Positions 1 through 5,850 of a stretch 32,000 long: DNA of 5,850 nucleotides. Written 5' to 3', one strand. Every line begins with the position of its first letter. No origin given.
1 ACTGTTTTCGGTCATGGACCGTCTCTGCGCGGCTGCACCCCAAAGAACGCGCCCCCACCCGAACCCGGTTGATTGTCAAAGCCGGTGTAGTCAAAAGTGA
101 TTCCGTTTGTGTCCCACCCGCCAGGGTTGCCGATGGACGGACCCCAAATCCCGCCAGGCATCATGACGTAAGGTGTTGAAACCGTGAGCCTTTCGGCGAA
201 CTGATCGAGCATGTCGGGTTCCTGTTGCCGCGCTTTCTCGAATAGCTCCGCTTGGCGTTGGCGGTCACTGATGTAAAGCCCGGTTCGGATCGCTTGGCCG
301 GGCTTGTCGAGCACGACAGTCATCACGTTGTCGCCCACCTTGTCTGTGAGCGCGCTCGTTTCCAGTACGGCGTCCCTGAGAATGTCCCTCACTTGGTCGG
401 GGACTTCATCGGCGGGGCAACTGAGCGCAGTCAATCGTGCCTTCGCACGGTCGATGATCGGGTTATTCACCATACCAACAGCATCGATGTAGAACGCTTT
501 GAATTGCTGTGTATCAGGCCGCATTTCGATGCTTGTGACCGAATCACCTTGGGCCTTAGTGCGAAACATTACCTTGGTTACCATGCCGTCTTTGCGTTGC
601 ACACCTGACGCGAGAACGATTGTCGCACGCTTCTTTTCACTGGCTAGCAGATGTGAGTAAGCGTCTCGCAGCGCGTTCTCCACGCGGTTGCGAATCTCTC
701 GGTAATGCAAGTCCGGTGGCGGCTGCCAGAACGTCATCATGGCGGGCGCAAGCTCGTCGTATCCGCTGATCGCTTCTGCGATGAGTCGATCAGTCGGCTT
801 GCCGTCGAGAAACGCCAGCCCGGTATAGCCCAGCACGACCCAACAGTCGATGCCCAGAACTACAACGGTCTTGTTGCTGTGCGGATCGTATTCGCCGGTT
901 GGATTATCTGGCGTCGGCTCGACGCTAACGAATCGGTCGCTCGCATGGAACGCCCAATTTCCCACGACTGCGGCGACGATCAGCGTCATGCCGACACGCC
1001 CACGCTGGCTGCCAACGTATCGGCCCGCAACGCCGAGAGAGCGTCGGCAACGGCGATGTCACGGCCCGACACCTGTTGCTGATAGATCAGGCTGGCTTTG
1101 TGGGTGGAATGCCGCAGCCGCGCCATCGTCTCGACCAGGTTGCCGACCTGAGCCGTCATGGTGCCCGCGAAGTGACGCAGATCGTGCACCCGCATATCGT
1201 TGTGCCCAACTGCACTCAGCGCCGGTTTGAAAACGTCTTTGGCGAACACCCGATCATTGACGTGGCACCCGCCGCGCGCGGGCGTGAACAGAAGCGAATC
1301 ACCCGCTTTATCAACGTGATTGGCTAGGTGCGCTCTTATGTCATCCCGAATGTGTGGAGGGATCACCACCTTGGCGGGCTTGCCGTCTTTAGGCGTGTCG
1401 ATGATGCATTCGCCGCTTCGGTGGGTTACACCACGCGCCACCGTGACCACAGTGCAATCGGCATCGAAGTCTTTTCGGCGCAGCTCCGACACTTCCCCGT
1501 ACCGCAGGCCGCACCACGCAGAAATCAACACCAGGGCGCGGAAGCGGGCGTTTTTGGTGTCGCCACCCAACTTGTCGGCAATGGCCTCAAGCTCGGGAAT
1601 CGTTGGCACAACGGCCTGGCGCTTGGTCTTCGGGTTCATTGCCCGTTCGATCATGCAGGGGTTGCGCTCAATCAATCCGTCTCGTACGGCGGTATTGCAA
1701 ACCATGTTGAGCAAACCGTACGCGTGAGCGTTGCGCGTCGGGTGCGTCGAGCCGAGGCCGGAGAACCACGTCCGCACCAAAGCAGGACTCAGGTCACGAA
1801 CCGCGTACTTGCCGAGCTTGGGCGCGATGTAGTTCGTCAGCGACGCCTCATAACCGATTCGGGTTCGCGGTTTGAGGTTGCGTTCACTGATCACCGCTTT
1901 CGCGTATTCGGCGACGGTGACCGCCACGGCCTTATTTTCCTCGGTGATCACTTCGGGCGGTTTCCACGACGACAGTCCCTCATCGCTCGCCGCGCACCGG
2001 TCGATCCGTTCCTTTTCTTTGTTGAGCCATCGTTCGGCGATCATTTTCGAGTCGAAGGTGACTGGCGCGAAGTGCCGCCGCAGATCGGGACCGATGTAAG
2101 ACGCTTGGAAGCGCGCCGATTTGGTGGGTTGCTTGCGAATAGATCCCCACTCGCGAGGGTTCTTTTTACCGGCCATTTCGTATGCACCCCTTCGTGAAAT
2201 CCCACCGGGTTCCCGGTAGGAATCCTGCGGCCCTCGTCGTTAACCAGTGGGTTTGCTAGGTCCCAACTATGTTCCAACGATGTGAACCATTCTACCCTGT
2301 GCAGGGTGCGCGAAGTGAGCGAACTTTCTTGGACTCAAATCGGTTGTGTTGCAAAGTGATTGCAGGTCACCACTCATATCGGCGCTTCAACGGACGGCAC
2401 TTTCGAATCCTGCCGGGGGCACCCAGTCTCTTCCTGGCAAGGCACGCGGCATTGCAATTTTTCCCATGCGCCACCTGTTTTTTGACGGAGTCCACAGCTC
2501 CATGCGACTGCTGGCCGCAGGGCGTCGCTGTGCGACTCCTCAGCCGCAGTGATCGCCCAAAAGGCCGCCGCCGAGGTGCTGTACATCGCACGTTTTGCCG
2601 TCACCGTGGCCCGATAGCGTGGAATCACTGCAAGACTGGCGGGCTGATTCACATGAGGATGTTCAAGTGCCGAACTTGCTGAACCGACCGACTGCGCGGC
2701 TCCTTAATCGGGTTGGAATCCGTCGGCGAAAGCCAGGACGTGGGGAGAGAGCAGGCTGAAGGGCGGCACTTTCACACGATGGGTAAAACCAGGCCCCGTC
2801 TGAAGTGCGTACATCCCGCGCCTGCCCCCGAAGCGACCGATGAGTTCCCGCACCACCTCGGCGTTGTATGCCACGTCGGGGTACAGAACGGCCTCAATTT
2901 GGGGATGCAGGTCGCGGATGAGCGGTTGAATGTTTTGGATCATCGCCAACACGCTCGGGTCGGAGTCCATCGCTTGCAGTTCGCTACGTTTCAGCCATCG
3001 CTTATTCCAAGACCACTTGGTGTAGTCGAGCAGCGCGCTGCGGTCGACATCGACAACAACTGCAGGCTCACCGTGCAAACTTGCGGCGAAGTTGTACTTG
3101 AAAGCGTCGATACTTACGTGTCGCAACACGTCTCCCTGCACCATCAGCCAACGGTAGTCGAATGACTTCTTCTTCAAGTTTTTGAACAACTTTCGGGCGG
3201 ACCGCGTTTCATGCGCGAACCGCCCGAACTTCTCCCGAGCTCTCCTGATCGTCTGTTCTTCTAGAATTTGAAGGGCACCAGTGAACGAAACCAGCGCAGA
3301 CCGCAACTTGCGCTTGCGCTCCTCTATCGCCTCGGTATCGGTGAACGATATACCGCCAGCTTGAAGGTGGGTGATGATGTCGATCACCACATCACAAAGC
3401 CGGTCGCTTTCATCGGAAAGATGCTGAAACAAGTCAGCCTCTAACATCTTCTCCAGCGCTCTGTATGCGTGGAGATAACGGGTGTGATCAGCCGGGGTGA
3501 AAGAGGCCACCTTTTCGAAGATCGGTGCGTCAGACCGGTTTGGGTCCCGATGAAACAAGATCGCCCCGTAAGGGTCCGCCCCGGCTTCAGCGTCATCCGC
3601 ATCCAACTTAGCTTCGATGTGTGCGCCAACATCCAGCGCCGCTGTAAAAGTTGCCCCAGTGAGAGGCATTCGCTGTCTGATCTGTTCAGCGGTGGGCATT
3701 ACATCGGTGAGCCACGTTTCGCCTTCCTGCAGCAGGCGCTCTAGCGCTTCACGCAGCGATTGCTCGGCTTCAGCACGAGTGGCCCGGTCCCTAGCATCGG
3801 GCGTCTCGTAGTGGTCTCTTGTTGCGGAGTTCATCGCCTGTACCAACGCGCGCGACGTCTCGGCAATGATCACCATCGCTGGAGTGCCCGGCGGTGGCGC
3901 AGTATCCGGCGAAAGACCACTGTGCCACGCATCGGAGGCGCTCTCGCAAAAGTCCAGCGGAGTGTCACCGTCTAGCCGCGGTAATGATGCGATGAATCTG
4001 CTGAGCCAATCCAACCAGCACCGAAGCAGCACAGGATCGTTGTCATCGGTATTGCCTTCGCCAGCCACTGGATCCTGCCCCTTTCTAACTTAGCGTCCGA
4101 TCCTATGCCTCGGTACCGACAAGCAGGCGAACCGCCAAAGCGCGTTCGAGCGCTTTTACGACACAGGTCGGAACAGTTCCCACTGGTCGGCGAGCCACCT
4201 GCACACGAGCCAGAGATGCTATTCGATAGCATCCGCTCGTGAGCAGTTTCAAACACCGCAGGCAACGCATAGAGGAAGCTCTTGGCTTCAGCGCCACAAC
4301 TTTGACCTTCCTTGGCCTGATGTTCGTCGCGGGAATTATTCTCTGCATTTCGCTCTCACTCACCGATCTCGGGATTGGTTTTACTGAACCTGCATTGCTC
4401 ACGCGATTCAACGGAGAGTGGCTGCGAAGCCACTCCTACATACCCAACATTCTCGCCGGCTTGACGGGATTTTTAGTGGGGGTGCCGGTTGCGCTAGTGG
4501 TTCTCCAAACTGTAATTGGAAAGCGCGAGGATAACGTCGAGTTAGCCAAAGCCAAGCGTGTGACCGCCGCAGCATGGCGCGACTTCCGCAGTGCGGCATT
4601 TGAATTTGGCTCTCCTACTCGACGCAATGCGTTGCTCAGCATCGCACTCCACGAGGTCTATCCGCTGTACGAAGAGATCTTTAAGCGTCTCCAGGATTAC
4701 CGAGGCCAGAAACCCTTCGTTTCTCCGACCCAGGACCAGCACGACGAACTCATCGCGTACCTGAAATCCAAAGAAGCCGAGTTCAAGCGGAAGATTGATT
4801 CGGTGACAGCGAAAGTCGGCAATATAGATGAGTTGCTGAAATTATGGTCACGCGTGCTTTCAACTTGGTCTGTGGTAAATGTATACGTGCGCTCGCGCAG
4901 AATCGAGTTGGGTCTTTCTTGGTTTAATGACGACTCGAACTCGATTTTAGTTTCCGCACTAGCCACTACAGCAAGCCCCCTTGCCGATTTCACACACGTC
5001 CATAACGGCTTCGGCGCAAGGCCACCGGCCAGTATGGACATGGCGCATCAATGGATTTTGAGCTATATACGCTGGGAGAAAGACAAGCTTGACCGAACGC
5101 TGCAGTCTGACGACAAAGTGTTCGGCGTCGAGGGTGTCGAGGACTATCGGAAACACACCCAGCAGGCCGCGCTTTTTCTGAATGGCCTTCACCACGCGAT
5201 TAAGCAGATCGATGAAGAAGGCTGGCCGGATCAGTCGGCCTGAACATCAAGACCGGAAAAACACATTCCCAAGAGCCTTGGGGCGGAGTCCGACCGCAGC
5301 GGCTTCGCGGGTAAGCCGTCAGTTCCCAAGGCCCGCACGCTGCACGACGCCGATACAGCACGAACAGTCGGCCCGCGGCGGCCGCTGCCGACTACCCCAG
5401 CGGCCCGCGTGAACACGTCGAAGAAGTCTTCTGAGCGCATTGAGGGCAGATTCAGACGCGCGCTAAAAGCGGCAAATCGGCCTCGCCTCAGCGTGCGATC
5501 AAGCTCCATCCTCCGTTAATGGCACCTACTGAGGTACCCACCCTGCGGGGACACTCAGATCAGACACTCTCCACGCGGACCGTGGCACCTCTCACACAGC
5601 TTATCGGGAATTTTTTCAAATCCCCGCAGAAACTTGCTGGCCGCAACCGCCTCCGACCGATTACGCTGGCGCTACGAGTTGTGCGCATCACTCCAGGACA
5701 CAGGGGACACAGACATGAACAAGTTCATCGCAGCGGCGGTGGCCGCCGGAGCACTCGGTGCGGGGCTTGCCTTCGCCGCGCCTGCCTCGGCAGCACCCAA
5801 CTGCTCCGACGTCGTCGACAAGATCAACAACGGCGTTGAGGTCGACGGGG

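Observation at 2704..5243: Divergent orphan pair: 454-aa soluble protein and 334-aa two-TM protein, a candidate two-gene conflict/defence module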

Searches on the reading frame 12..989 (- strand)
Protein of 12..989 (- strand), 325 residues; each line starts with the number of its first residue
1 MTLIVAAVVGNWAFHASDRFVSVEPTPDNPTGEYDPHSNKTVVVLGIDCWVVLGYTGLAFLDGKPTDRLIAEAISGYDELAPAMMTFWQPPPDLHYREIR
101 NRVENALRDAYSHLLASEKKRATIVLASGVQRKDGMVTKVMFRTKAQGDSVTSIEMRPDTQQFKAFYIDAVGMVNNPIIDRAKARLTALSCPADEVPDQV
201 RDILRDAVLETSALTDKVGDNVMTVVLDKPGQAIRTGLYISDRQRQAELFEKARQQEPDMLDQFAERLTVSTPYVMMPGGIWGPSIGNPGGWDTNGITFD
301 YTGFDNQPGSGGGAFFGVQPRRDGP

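Call 4: search_protein_families(library=pfam, proteins=[window:12-989:-], max_evalue=0.1)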
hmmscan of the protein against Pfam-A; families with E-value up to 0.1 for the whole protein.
window:12-989:- (325 aa): 0 families

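Call 5: search_protein_families(library=padloc, proteins=[window:12-989:-], max_evalue=0.1)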
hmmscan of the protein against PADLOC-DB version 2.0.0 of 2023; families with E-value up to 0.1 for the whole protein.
window:12-989:- (325 aa): 0 families

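Call 6: search_protein_families(library=ncbifam, proteins=[window:12-989:-], max_evalue=1)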
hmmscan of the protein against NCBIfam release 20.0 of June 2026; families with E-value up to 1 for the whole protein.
window:12-989:- (325 aa): 1 family
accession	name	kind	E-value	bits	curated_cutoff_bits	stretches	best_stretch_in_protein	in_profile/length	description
NF002748.0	PRK02769.1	equivalog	0.22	10.2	305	0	218-269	319-369/382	histidine decarboxylase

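Call 7: search_protein_families(library=phrogs, proteins=[window:12-989:-], max_evalue=1)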
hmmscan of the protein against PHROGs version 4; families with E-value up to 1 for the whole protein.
window:12-989:- (325 aa): 2 families
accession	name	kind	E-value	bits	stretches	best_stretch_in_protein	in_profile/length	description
phrog_26607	-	unknown function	0.062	14.3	0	267-306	22-61/116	-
phrog_3311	-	unknown function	0.15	13.3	1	159-210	26-65/81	-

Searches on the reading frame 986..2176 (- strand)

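Call 4: search_protein_families(library=pfam, proteins=[window:986-2176:-], max_evalue=0.1)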
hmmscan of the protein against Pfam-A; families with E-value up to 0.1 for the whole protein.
window:986-2176:- (396 aa): 4 families
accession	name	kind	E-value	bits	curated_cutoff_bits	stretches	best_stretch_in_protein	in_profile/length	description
PF00589.27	Phage_integrase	-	3e-07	30.8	27.1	1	195-365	7-165/172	Phage integrase family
PF14659.12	Phage_int_SAM_3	-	4.3e-05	24.1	22.6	1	99-141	15-57/58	Phage integrase, N-terminal SAM-like domain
PF22022.2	Phage_int_M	-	0.00015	22.4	27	1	93-174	6-90/96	Phage integrase central domain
PF11657.13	Activator-TraM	-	0.062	13.7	24.4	0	45-121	56-130/142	Transcriptional activator TraM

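Call 5: search_protein_families(library=padloc, proteins=[window:986-2176:-], max_evalue=0.1)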
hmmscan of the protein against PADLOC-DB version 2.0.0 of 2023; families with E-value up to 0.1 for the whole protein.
window:986-2176:- (396 aa): 0 families

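Call 6: search_protein_families(library=ncbifam, proteins=[window:986-2176:-], max_evalue=1)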
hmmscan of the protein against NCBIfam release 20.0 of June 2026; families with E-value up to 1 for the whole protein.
window:986-2176:- (396 aa): 6 families
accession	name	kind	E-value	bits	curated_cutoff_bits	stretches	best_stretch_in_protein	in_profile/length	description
NF040815.2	recomb_XerA_Arch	equivalog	8.5e-07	28.8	220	1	177-367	82-253/263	site-specific tyrosine recombinase/integron integrase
TIGR02224.1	recomb_XerC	equivalog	1.6e-06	27.7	335.15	1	90-356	2-265/295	tyrosine recombinase XerC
TIGR02225.1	recomb_XerD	equivalog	5.8e-05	22.5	329.6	1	90-346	2-252/290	site-specific tyrosine recombinase XerD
TIGR02249.1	integrase_gron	subfamily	0.00061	19.2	265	1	176-251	86-157/315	integron integrase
NF002331.0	PRK01287.1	subfamily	0.022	13.7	371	1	188-253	139-205/365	site-specific tyrosine recombinase XerC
NF003462.0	PRK05084.1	equivalog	0.082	11.6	267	1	222-369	207-345/360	tyrosine recombinase XerS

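Call 7: search_protein_families(library=phrogs, proteins=[window:986-2176:-], max_evalue=1)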
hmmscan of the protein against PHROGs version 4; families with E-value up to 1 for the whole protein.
window:986-2176:- (396 aa): 8 families
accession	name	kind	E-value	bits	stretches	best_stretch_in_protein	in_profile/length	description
phrog_1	-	integration and excision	6.2e-47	162.2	1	12-386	113-453/611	integrase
phrog_216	-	integration and excision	4e-20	73.1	1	151-376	17-232/301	integrase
phrog_22184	-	unknown function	0.0027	18.3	1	172-249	165-246/254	-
phrog_23783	-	integration and excision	0.0061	17.5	1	98-175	74-150/162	integrase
phrog_7244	-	integration and excision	0.016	15.5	1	94-237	84-223/263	integrase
phrog_26321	-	unknown function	0.019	15.9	1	97-196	16-117/154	-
phrog_7269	-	integration and excision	0.27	12.2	1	324-366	25-67/89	integrase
phrog_5127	-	integration and excision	0.41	11.1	1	172-235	177-237/355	integrase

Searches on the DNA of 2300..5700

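Call 85: search_rna_families(source=window, start=2300, end=5700, threshold=evalue, max_evalue=1)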
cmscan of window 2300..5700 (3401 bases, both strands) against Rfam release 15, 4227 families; matches with E-value up to 1: 0.
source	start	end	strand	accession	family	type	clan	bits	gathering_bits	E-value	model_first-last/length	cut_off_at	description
